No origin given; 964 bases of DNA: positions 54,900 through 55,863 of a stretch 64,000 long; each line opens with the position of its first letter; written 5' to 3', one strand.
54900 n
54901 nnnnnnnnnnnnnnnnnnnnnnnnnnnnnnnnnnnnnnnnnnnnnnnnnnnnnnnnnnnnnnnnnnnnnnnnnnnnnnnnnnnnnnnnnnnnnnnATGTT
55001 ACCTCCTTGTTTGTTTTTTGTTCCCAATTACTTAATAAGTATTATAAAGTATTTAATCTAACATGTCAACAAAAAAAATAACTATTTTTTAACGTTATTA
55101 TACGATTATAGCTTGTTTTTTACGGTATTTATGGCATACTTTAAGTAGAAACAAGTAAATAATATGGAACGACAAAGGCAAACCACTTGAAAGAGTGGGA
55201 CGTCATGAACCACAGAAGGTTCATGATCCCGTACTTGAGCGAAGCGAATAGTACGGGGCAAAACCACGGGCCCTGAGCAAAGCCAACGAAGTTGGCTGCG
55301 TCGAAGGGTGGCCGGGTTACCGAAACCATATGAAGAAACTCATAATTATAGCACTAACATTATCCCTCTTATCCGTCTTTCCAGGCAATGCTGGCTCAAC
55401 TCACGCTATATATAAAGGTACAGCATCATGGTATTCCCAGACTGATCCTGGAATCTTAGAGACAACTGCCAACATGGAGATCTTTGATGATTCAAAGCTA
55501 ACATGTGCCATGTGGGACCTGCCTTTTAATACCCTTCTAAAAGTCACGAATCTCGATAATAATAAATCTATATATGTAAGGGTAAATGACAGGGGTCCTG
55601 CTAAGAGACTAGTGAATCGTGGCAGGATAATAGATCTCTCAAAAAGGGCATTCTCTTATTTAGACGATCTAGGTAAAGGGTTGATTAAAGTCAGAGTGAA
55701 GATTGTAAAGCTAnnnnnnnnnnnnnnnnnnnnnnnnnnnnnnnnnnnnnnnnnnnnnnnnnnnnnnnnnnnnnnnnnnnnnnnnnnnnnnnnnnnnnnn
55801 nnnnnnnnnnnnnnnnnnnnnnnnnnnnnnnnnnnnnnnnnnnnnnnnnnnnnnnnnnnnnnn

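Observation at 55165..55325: c-di-GMP-I (GEMM) riboswitch candidate controlling an RlpA-like DPBB protein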

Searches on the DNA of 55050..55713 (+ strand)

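Call 4: search_rna_families(source=window, start=55050, end=55450, threshold=evalue, max_evalue=10, show_alignments=6)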
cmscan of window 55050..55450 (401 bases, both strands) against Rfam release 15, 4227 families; matches with E-value up to 10: 2.
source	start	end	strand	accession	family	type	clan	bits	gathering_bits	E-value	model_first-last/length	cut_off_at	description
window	55168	55325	+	RF03167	c-di-GMP-I-GGC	Cis-reg; riboswitch;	CL00126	34.7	59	1.3e-06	1-80/80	no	c-di-GMP-I-GGC riboswitch aptamer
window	55066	55312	+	RF02267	Vax2os1_2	Gene; lncRNA;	-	3.3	55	7.9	230-466/466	no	Vax2os1 conserved region 2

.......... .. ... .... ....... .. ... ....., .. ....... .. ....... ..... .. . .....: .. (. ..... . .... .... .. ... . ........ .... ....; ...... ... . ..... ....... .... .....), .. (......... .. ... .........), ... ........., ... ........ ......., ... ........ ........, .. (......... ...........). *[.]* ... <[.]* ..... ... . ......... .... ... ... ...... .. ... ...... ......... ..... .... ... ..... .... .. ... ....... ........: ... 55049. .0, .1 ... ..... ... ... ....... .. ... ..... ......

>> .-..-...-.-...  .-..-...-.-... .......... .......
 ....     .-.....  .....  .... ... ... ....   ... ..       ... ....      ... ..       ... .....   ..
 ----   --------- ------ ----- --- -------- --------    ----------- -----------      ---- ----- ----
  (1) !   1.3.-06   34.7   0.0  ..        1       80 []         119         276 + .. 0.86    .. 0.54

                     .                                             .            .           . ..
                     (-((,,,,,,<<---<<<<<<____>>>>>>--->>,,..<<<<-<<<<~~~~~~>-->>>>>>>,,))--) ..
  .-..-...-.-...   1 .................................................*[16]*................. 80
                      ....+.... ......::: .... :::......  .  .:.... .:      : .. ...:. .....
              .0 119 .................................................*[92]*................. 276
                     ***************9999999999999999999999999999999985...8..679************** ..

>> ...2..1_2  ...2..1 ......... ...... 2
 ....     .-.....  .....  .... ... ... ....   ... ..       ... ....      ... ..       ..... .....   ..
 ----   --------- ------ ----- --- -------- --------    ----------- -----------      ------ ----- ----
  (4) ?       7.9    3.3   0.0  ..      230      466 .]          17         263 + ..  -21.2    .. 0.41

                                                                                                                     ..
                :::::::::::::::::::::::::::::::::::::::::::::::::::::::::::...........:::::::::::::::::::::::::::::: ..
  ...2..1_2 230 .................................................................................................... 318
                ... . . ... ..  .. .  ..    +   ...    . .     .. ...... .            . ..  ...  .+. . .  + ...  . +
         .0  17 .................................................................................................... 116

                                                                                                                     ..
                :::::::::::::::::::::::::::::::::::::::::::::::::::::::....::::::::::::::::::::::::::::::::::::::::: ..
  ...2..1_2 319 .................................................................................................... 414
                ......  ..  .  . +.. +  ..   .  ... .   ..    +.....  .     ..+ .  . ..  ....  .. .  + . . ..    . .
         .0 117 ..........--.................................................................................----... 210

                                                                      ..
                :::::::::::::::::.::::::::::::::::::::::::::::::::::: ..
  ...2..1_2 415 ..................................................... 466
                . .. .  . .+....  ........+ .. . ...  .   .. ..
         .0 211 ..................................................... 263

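Call 25: search_rna_families(sources=[L007, L008, L019, L024, L028, L039, L092, L096, L111, L115, L124, L134, L144, L148, L160, L163, L167, L172, L201, L193], threshold=gathering, show_alignments=0)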
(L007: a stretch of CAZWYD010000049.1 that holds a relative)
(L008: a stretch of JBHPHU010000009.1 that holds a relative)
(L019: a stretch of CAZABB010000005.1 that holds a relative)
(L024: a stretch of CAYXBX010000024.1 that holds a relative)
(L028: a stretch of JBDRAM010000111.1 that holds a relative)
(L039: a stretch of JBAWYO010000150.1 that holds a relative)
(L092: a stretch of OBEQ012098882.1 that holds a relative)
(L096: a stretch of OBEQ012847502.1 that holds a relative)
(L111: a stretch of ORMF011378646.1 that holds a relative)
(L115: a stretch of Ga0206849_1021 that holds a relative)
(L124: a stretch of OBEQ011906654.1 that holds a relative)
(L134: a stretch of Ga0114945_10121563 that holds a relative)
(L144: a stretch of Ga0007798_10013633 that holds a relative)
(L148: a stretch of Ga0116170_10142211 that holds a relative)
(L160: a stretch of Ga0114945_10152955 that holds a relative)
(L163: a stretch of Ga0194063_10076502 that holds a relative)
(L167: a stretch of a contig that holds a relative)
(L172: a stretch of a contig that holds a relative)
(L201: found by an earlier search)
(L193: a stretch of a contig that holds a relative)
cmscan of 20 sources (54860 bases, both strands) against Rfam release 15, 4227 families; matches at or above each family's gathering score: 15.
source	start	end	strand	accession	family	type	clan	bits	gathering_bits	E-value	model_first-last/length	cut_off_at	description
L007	2413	2496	+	RF03167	c-di-GMP-I-GGC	Cis-reg; riboswitch;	CL00126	67.8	59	5.8e-14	1-80/80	no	c-di-GMP-I-GGC riboswitch aptamer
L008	2395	2496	+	RF03167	c-di-GMP-I-GGC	Cis-reg; riboswitch;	CL00126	65.8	59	2.2e-13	1-80/80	no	c-di-GMP-I-GGC riboswitch aptamer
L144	1677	1817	-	RF01051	c-di-GMP-I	Cis-reg; riboswitch;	CL00126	56.7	35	1.7e-08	1-87/87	no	c-di-GMP-I riboswitch aptamer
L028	2358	2498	+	RF01051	c-di-GMP-I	Cis-reg; riboswitch;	CL00126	48.6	35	1.6e-06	1-87/87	no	c-di-GMP-I riboswitch aptamer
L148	414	547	+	RF01051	c-di-GMP-I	Cis-reg; riboswitch;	CL00126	46.7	35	4.7e-06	1-87/87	no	c-di-GMP-I riboswitch aptamer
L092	1686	1817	+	RF01051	c-di-GMP-I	Cis-reg; riboswitch;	CL00126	45.4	35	9.7e-06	1-87/87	no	c-di-GMP-I riboswitch aptamer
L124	1866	1997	-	RF01051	c-di-GMP-I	Cis-reg; riboswitch;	CL00126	43.8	35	2.4e-05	1-87/87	no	c-di-GMP-I riboswitch aptamer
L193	1647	1784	+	RF01051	c-di-GMP-I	Cis-reg; riboswitch;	CL00126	43.7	35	2.5e-05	1-87/87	no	c-di-GMP-I riboswitch aptamer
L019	2310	2436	+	RF01051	c-di-GMP-I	Cis-reg; riboswitch;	CL00126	43.3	35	3.1e-05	1-87/87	no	c-di-GMP-I riboswitch aptamer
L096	412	544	-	RF01051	c-di-GMP-I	Cis-reg; riboswitch;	CL00126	43.1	35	3.5e-05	1-87/87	no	c-di-GMP-I riboswitch aptamer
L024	2172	2307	+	RF01051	c-di-GMP-I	Cis-reg; riboswitch;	CL00126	40.7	35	0.00014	1-87/87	no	c-di-GMP-I riboswitch aptamer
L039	2157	2234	+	RF01051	c-di-GMP-I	Cis-reg; riboswitch;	CL00126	39.4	35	0.00029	1-87/87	no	c-di-GMP-I riboswitch aptamer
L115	974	1107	-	RF01051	c-di-GMP-I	Cis-reg; riboswitch;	CL00126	37.3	35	0.00092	1-87/87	no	c-di-GMP-I riboswitch aptamer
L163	55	188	+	RF01051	c-di-GMP-I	Cis-reg; riboswitch;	CL00126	37.1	35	0.001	1-87/87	no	c-di-GMP-I riboswitch aptamer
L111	1064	1108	+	RF01051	c-di-GMP-I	Cis-reg; riboswitch;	CL00126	35.4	35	0.0027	1-87/87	no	c-di-GMP-I riboswitch aptamer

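Call 27: search_rna_families(source=L008, start=2330, end=2560, threshold=evalue, max_evalue=0.01, show_alignments=2)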
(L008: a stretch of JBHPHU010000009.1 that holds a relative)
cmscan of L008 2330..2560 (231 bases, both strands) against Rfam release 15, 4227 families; matches with E-value up to 0.01: 1.
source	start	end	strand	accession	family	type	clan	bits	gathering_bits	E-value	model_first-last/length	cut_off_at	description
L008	2395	2496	+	RF03167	c-di-GMP-I-GGC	Cis-reg; riboswitch;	CL00126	65.8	59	9.2e-16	1-80/80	no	c-di-GMP-I-GGC riboswitch aptamer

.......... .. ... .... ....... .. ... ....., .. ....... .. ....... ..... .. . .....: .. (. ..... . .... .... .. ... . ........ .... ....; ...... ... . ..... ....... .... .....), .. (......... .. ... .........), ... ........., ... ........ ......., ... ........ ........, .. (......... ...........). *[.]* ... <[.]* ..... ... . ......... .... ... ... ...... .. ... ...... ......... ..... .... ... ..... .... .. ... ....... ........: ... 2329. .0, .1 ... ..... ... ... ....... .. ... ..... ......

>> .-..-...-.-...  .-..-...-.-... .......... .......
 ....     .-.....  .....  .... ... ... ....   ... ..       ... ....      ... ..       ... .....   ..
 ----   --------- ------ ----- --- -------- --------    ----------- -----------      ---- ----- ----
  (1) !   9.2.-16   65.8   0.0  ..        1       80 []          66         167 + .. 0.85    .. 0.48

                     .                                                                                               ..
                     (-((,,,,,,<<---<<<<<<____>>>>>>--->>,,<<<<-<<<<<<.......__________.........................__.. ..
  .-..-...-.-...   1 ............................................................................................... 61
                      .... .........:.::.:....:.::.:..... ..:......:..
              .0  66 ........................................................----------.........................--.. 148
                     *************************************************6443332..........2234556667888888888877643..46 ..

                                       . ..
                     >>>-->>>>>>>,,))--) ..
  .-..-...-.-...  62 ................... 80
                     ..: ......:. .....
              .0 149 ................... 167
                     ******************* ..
